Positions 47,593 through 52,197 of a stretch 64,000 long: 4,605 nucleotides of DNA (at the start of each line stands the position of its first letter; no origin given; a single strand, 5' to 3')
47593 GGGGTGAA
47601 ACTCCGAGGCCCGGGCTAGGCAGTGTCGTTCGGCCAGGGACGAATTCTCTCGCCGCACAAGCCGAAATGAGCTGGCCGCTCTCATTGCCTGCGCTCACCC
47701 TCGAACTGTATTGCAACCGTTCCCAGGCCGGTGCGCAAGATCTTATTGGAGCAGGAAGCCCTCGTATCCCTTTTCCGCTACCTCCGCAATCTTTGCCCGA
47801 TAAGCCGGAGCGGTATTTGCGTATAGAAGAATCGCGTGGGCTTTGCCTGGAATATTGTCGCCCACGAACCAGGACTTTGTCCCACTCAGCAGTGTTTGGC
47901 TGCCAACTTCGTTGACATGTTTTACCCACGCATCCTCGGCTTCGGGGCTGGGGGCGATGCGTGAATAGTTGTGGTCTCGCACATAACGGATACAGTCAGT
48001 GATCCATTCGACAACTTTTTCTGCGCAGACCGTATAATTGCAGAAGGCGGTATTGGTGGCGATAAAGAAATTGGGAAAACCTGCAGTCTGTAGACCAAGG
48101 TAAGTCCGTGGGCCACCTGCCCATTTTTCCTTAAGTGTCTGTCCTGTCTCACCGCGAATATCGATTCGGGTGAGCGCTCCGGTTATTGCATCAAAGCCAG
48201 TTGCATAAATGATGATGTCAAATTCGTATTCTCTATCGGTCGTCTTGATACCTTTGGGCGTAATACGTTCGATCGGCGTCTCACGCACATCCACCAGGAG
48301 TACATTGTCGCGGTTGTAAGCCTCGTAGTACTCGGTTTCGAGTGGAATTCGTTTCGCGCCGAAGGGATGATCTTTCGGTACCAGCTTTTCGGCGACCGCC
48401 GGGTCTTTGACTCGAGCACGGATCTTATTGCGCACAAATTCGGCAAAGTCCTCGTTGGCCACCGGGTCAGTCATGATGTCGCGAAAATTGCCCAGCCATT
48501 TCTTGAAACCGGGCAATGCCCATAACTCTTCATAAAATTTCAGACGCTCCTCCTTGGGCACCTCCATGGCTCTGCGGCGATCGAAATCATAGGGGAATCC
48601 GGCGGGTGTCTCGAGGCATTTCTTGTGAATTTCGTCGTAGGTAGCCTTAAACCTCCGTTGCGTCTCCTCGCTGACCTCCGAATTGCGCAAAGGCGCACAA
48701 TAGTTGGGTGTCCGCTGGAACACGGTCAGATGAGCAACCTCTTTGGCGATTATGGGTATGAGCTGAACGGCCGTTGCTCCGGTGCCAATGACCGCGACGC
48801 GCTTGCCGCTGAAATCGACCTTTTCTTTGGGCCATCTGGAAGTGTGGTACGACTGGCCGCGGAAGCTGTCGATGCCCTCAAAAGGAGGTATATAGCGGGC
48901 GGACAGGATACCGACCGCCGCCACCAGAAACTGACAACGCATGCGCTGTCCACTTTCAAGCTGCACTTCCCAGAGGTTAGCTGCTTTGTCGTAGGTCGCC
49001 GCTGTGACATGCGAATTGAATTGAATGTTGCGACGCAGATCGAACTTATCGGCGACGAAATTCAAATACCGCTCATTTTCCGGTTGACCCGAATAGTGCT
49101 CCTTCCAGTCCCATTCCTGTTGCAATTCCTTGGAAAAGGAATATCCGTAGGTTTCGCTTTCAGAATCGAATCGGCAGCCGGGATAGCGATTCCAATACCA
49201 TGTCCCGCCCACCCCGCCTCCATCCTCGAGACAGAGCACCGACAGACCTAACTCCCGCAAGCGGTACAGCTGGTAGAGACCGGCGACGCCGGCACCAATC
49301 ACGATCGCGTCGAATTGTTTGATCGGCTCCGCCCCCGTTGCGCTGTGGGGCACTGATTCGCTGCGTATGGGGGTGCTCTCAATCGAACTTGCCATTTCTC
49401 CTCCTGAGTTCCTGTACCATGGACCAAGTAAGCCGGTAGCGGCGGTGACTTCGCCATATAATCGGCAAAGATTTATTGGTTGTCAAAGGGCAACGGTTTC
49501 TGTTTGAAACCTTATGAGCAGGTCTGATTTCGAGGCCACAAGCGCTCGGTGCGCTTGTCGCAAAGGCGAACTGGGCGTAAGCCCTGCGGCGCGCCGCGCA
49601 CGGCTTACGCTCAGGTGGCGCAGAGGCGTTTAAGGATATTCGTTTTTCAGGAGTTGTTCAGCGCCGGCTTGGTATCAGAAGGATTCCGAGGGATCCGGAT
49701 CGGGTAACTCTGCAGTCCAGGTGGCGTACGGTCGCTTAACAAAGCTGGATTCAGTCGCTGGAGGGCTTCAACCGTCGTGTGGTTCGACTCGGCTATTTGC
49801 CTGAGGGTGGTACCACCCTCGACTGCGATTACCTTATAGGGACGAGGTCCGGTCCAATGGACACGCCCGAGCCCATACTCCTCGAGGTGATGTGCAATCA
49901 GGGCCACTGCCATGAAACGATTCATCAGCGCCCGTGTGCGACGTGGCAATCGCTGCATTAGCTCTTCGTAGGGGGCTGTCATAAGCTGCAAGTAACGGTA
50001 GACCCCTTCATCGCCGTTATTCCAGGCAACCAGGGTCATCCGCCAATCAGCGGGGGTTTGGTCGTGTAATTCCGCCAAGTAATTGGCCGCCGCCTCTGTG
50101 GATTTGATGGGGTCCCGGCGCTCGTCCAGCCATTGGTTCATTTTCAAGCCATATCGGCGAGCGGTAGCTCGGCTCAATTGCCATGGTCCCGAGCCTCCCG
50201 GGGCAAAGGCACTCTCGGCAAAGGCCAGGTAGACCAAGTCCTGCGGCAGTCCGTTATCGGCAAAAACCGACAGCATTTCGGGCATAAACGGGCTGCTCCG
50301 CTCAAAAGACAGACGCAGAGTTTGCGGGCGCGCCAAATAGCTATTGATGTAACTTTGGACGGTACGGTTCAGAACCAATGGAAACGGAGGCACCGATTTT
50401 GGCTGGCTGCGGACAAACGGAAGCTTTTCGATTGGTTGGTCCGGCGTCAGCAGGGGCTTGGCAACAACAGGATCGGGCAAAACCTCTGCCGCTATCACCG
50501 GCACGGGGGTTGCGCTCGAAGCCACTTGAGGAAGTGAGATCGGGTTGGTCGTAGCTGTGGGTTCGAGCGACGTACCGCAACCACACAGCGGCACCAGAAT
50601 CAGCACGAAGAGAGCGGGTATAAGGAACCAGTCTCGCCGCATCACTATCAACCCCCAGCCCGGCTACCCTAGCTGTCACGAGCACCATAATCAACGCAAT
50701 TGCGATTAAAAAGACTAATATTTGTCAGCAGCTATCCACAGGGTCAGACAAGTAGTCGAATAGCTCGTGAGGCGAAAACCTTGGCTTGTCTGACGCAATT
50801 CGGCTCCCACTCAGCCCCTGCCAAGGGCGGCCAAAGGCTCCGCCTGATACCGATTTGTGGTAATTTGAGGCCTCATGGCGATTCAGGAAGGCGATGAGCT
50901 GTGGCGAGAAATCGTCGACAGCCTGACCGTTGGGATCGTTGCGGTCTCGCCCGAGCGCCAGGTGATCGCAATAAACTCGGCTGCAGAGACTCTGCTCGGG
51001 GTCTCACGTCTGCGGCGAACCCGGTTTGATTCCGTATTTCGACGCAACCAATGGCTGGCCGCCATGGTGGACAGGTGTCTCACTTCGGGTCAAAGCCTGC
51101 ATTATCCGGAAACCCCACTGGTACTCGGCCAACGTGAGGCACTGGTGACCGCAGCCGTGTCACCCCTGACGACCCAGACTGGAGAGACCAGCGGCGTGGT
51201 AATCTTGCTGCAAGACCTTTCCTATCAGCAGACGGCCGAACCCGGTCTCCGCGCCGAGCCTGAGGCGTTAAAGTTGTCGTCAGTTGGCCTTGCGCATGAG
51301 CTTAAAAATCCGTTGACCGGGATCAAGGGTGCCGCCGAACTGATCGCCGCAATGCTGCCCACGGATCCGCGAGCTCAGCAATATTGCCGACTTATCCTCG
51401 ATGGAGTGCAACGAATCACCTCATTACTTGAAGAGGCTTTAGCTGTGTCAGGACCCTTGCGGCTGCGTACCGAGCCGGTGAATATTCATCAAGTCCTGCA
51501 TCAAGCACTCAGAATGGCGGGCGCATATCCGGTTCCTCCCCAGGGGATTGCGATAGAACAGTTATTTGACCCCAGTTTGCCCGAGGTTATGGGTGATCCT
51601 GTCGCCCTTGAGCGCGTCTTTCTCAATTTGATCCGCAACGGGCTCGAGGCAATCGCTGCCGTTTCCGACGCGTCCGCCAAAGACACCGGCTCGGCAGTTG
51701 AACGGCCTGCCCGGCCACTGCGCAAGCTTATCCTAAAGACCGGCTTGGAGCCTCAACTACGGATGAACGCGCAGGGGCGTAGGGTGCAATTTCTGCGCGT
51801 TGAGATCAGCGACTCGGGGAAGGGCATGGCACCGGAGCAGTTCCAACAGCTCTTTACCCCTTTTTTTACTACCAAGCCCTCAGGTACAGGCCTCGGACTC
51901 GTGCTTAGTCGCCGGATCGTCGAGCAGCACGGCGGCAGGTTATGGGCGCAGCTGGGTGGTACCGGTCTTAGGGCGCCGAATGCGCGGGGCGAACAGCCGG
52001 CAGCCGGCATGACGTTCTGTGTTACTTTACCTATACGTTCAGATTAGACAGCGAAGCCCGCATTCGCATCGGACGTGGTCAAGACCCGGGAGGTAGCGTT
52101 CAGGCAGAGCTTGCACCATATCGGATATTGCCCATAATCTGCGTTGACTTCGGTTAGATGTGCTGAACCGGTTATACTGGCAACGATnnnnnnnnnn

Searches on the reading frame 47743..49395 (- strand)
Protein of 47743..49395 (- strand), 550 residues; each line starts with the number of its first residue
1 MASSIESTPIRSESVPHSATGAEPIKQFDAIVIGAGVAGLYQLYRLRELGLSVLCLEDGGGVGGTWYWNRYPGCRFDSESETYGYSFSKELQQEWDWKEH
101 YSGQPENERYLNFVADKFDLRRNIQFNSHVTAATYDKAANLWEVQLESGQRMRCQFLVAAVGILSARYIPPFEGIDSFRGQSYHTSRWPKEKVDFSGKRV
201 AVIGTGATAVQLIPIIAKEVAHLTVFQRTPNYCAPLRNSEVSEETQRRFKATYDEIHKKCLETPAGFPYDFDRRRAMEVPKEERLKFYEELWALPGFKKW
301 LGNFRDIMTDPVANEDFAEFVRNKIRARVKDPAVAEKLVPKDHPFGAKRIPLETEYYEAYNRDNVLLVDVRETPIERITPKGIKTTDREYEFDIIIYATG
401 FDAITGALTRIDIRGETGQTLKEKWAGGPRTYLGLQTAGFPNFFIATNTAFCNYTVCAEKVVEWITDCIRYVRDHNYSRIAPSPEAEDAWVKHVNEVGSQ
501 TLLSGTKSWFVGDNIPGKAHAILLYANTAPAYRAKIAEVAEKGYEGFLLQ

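Call 35: search_protein_families(library=pfam, proteins=[window:47743-49395:-])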
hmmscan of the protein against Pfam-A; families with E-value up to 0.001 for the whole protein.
window:47743-49395:- (550 aa): 9 families
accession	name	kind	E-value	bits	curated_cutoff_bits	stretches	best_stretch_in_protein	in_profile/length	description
PF13738.12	Pyr_redox_3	-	7.9e-16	58.6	30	1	31-254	1-223/305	Pyridine nucleotide-disulphide oxidoreductase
PF00743.25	FMO-like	-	1e-15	57.6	22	1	31-225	5-211/532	Flavin-binding monooxygenase-like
PF07992.20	Pyr_redox_2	-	3.1e-14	53.5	26.1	1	29-251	2-195/291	Pyridine nucleotide-disulphide oxidoreductase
PF13450.12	NAD_binding_8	-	2.6e-09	37.6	21.9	1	32-82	1-51/68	NAD(P)-binding Rossmann-like domain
PF13434.12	Lys_Orn_oxgnase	-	2.7e-09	37.1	21.3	1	100-241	90-233/339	L-lysine 6-monooxygenase/L-ornithine 5-monooxygenase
PF01266.30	DAO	-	2.8e-07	30.8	27.9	0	29-68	1-41/353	FAD dependent oxidoreductase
PF00070.33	Pyr_redox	-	0.00015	22.6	22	0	199-251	1-52/82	Pyridine nucleotide-disulphide oxidoreductase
PF05834.18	Lycopene_cycl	-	0.0005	19.7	23.4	0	29-186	1-163/380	Lycopene cyclase protein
PF00890.30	FAD_binding_2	-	0.00064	19.5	20.4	1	29-68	1-40/414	FAD binding domain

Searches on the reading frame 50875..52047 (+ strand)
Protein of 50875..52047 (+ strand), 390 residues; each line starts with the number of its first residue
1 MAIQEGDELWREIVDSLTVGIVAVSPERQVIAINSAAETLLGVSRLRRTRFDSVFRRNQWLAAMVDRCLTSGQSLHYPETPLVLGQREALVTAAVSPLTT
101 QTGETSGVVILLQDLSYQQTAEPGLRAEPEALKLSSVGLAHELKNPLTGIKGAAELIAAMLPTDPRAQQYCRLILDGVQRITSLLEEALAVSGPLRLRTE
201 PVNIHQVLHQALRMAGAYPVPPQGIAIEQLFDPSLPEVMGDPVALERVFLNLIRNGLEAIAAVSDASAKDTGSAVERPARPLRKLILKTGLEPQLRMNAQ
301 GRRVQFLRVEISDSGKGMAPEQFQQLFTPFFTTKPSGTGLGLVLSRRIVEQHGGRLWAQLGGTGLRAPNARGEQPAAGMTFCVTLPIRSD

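Call 10: search_protein_families(library=pfam, proteins=[window:50875-52047:+])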
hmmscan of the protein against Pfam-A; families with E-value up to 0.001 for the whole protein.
window:50875-52047:+ (390 aa): 5 families
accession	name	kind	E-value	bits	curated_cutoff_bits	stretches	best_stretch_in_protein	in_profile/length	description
PF02518.31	HATPase_c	-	1.1e-19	71.3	26.4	1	240-388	1-110/111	Histidine kinase-, DNA gyrase B-, and HSP90-like ATPase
PF00512.31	HisKA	-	2.2e-11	44.1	26.9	1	139-191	9-60/66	His Kinase A (phospho-acceptor) domain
PF08448.16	PAS_4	-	1.5e-05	25.6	23.1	1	14-116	1-106/110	PAS fold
PF13188.13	PAS_8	-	8e-05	22.8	21.8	1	8-57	1-49/65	PAS domain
PF00989.32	PAS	-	0.00011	22.7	22.6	1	9-114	2-112/113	PAS fold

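Call 37: search_protein_families(library=ncbifam, proteins=[window:50875-52047:+], max_evalue=0.00001)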
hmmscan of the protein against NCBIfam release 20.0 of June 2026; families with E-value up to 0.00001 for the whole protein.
window:50875-52047:+ (390 aa): 55 families (the best 25 are shown)
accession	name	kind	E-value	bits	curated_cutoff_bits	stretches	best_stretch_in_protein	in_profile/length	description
NF008468.0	PRK11360.1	equivalog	3.4e-55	187.6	646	2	7-262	267-524/616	two-component system sensor histidine kinase AtoS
NF008293.1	PRK11073.1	equivalog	1.7e-41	142.6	240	1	11-356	10-330/349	nitrogen regulation protein NR(II)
NF007688.0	PRK10364.1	equivalog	2.6e-35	122.1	479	2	295-356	373-433/460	two-component system sensor histidine kinase ZraS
NF010411.0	PRK13837.1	equivalog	2.7e-29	101.8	647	1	138-356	456-657/828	two-component system VirA-like sensor kinase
NF046044.1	PnpS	equivalog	1.2e-28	100.3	400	1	3-257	50-298/390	two-component system histidine kinase PnpS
NF041777.1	sens_FixL_Rhizob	equivalog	9.9e-21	73.9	850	1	306-361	413-468/485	sensor protein FixL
NF052574.1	HisKinEspCMyxo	equivalog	9.2e-20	70.4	1200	1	307-357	568-620/785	serine histidine kinase EspC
NF047497.1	HK_LIC_12097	equivalog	3.9e-19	68.6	500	2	136-259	154-279/367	LIC_12097 family sensor histidine kinase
NF033092.0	HK_WalK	equivalog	5.9e-19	68.1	725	2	12-257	262-501/594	cell wall metabolism sensor histidine kinase WalK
TIGR02966.1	phoR_proteo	equivalog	1e-18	67.5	334.2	1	11-256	9-241/333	phosphate regulon sensor histidine kinase PhoR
NF053867.1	SprKinKinDBac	equivalog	1.7e-18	66.4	775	1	306-355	429-478/500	sporulation kinase KinD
NF046020.1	HisKinCckABruc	equivalog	1.6e-17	62.7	1000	1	137-358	485-691/868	cell cycle histidine kinase CckA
NF008312.0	PRK11100.1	equivalog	2.9e-17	62.7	356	1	139-258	263-383/477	two-component system sensor histidine kinase CreC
NF041880.1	EPS_EpsF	equivalog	3.6e-16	58.7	900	1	295-362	410-479/492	response regulator EpsF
NF045911.1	TCSHisKinNblS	equivalog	8e-16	57.5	1000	1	16-355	274-601/621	two-component system sensor histidine kinase NblS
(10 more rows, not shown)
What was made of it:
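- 50875..52047 (+): Histidine kinase (PAS, HisKA, HATPase) partnered with the candidate activator. Calls 10 and 37.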
